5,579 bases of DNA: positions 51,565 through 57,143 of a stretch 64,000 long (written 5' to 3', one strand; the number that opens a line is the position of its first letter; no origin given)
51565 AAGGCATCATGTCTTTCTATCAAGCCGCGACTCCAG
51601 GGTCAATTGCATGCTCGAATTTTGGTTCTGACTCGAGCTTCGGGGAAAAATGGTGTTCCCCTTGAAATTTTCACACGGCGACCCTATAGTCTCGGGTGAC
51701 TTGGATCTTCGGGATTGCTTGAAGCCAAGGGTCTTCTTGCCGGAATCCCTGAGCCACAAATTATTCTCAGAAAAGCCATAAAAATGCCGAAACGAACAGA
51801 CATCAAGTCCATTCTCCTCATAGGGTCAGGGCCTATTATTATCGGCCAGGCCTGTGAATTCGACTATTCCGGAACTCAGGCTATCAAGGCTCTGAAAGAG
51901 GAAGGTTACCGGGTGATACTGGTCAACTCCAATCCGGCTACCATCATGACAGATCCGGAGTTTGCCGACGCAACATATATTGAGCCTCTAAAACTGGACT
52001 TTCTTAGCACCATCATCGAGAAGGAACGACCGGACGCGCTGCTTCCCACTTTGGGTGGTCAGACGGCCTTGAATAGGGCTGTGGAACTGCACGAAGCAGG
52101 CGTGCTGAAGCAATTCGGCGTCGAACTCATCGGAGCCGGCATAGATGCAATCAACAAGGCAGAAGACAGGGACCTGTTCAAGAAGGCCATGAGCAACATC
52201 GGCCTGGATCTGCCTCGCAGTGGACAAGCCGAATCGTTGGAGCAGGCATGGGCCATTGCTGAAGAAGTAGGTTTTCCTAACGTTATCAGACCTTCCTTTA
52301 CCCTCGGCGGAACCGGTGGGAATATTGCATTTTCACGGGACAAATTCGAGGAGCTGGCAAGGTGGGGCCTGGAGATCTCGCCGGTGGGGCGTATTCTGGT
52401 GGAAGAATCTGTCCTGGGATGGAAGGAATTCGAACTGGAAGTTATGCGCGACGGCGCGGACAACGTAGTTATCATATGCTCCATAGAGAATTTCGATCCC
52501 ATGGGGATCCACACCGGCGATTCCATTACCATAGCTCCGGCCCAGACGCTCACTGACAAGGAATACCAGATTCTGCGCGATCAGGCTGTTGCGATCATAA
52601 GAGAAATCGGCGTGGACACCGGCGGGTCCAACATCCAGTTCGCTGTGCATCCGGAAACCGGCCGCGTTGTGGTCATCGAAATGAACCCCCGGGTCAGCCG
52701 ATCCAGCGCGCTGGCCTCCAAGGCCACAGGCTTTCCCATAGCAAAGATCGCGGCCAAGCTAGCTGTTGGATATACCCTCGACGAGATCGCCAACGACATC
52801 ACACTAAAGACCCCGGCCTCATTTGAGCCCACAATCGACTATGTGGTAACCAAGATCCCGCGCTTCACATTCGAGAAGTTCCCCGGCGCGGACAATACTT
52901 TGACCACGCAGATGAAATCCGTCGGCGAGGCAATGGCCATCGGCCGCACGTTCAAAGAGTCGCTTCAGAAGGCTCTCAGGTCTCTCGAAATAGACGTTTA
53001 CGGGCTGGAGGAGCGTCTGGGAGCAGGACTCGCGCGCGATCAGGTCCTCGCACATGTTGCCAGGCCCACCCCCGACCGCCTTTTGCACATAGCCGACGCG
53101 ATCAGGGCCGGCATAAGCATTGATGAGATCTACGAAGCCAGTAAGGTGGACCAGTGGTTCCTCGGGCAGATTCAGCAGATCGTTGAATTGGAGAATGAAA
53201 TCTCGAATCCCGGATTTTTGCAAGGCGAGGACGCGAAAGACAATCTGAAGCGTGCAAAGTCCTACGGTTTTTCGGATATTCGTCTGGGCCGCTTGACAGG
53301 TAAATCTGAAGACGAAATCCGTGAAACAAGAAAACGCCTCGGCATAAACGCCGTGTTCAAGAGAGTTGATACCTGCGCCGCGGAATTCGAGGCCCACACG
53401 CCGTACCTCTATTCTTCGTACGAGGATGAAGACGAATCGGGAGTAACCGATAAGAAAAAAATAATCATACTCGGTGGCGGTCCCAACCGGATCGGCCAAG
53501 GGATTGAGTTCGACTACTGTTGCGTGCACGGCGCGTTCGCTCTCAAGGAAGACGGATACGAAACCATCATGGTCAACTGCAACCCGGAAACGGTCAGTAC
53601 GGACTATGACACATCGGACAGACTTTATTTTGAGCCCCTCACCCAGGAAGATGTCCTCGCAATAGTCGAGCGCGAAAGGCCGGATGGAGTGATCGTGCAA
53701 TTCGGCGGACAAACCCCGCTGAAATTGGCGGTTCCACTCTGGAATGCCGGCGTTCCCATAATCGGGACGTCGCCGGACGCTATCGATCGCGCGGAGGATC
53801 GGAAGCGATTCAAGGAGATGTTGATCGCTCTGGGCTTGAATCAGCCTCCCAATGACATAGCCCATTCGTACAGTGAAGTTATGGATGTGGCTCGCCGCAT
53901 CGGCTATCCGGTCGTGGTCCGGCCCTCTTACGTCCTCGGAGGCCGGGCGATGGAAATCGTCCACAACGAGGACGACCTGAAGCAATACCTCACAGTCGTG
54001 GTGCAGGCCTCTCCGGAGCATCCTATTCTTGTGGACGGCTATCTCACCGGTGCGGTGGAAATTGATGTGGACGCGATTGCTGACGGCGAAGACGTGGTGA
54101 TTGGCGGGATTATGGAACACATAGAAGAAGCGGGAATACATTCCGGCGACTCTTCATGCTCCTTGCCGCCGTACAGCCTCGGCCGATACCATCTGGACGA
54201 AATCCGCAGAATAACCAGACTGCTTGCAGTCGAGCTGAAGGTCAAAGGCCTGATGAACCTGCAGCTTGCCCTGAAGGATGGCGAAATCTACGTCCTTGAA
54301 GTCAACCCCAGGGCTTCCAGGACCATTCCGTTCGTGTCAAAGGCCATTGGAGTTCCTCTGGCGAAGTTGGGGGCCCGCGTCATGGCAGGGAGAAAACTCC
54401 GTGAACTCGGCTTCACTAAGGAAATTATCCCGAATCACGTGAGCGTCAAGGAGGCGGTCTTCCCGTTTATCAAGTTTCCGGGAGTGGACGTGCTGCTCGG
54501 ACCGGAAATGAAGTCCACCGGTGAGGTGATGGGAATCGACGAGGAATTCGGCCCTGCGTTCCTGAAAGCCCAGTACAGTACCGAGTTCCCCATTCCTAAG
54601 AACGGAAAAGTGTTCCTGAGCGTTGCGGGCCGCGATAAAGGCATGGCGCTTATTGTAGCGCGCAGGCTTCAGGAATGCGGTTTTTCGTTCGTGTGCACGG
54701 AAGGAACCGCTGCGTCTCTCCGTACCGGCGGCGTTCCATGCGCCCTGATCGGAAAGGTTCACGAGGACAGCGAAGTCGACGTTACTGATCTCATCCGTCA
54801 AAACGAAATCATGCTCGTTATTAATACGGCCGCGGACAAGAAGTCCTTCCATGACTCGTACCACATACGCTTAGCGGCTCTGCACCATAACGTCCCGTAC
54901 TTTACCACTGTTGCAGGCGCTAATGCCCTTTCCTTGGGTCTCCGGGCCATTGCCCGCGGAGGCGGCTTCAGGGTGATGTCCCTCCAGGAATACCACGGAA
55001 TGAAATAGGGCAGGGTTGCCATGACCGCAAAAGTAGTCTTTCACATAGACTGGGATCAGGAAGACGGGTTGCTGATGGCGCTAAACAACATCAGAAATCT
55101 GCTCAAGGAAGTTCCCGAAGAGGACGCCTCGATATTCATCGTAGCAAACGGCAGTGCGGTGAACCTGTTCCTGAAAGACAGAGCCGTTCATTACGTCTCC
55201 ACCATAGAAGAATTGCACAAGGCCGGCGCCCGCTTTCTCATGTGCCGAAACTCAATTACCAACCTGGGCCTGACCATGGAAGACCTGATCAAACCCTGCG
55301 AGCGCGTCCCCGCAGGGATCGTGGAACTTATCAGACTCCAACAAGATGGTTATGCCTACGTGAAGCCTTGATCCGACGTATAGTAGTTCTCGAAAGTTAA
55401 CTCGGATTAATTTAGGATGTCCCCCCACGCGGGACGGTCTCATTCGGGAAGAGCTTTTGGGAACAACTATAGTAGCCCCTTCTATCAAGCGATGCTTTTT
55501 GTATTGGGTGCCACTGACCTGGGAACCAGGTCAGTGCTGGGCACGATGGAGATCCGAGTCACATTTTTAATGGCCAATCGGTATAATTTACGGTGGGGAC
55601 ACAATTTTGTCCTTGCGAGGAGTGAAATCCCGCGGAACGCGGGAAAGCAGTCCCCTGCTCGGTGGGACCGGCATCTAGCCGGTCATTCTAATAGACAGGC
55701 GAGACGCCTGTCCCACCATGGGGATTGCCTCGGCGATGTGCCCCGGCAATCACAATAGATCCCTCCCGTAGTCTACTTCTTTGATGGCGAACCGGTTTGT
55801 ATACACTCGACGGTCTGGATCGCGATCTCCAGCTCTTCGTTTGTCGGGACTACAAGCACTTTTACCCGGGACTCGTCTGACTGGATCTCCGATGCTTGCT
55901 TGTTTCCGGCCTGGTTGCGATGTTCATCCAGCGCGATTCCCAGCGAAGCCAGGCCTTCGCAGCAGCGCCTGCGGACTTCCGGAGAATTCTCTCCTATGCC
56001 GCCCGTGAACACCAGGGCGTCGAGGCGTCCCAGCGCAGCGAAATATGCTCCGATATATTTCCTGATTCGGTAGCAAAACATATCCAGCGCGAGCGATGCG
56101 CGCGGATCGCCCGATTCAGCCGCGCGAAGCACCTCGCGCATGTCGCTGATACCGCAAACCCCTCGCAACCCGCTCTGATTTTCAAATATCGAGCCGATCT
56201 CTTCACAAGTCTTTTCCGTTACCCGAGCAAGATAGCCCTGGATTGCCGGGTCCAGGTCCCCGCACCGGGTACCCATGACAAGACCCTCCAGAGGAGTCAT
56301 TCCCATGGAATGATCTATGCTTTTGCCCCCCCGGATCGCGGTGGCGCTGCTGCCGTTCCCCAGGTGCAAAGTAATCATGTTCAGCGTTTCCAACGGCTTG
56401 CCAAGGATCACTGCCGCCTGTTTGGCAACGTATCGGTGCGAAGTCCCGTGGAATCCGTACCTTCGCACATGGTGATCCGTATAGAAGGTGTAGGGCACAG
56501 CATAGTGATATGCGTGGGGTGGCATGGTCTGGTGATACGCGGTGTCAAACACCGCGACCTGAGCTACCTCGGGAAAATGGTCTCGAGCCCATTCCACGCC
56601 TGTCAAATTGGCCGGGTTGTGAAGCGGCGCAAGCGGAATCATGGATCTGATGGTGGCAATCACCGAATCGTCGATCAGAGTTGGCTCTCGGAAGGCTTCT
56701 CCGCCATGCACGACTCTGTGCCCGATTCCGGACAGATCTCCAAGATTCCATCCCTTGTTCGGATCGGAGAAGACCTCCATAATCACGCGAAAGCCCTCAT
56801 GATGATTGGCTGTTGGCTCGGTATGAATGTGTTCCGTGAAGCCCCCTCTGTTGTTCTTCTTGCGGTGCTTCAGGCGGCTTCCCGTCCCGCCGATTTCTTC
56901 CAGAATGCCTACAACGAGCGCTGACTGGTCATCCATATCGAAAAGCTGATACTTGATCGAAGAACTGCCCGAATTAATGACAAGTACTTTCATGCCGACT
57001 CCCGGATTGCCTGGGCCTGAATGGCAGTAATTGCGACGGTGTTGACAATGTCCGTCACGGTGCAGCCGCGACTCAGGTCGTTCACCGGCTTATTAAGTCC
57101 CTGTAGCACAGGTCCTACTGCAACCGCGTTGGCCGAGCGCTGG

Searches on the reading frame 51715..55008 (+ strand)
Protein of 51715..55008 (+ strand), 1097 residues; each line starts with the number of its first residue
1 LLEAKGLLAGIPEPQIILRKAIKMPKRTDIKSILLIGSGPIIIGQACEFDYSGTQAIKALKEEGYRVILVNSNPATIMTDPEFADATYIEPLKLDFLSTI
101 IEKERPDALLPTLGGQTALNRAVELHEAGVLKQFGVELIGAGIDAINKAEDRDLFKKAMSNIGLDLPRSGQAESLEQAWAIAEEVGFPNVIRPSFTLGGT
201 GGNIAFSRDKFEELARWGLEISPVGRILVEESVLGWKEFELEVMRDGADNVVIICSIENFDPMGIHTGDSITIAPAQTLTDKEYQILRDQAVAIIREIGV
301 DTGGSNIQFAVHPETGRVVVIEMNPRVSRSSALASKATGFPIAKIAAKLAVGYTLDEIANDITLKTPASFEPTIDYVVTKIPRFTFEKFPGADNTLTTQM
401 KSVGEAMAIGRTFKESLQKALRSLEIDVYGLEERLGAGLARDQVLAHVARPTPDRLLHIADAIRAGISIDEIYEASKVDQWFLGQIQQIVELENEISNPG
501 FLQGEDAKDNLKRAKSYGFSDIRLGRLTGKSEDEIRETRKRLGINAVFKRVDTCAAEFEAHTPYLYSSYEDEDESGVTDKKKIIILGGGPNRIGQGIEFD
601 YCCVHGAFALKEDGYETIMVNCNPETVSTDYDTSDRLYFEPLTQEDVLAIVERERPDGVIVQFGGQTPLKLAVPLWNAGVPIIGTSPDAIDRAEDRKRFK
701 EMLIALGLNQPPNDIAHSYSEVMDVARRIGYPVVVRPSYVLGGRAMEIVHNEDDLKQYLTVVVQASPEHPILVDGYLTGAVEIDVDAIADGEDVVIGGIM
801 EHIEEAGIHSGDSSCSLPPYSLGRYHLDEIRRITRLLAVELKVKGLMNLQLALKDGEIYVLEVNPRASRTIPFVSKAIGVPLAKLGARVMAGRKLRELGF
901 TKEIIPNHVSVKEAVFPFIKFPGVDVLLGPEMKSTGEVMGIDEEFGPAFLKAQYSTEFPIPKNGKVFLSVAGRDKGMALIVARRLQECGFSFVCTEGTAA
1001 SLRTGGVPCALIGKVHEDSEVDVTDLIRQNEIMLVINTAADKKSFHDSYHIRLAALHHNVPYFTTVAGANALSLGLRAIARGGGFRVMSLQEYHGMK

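Call 69: search_protein_families(library=pfam, proteins=[window:51715-55008:+])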
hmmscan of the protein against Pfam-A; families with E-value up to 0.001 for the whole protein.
window:51715-55008:+ (1097 aa): 10 families
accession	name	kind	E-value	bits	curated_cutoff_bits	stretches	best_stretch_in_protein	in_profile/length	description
PF02786.22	CPSase_L_D2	-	2.2e-102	341.5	19.8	2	151-357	1-210/211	Carbamoyl-phosphate synthase L chain, ATP binding domain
PF25596.1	CPSase_L_D1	-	5.5e-99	326.7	27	2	579-691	1-117/118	Carbamoyl phosphate synthase preATP-grasp domain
PF02787.25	CPSase_L_D3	-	4.1e-24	84.8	26.6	1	447-528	2-80/80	Carbamoyl-phosphate synthetase large chain, oligomerisation domain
PF02142.27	MGS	-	1.2e-16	61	24.1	1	980-1064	4-94/94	MGS-like domain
PF02222.28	ATP-grasp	-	8.6e-14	52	27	1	703-867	3-163/179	ATP-grasp domain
PF07478.18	Dala_Dala_lig_C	-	3e-10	40.4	24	1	721-865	27-174/204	D-ala D-ala ligase C-terminus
PF15632.11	ATPgrasp_Ter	-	2.3e-09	37.6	29.1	1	828-893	47-111/131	ATP-grasp in the biosynthetic pathway with Ter operon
PF02655.19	ATP-grasp_3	-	1.5e-07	32.1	23.2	1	699-867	7-157/160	ATP-grasp domain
PF13535.11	ATP-grasp_4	-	2.6e-06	27.6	27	0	224-326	52-151/160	ATP-grasp domain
PF13549.11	ATP-grasp_5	-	2.3e-05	24.3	27.6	0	698-736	14-52/221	ATP-grasp domain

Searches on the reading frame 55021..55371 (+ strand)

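Call 81: search_protein_families(library=pfam, proteins=[window:55021-55371:+], max_evalue=0.01)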
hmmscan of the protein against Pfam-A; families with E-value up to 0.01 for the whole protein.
window:55021-55371:+ (116 aa): 1 family
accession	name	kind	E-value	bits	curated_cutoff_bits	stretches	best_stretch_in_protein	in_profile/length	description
PF02635.20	DsrE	-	1e-10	42.2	22.7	1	36-115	32-115/116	DsrE/DsrF-like family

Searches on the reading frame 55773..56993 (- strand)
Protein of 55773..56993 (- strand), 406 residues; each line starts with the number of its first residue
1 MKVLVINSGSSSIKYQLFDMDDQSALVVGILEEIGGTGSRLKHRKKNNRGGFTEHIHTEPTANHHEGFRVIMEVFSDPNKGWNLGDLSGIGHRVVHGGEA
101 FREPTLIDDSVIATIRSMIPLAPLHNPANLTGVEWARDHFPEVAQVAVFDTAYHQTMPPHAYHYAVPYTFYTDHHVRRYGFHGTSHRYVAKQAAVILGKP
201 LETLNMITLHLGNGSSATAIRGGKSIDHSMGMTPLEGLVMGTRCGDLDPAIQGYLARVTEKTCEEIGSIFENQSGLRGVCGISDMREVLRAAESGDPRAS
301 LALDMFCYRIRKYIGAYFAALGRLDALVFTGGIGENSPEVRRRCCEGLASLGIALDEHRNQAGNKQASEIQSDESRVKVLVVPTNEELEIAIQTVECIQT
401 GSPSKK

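Call 69: search_protein_families(library=pfam, proteins=[window:55773-56993:-])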
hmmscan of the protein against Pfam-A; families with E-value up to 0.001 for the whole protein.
window:55773-56993:- (406 aa): 1 family
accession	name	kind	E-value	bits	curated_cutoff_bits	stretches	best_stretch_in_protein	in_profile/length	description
PF00871.23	Acetate_kinase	-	5.6e-146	486.6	22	1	2-391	1-391/392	Acetokinase family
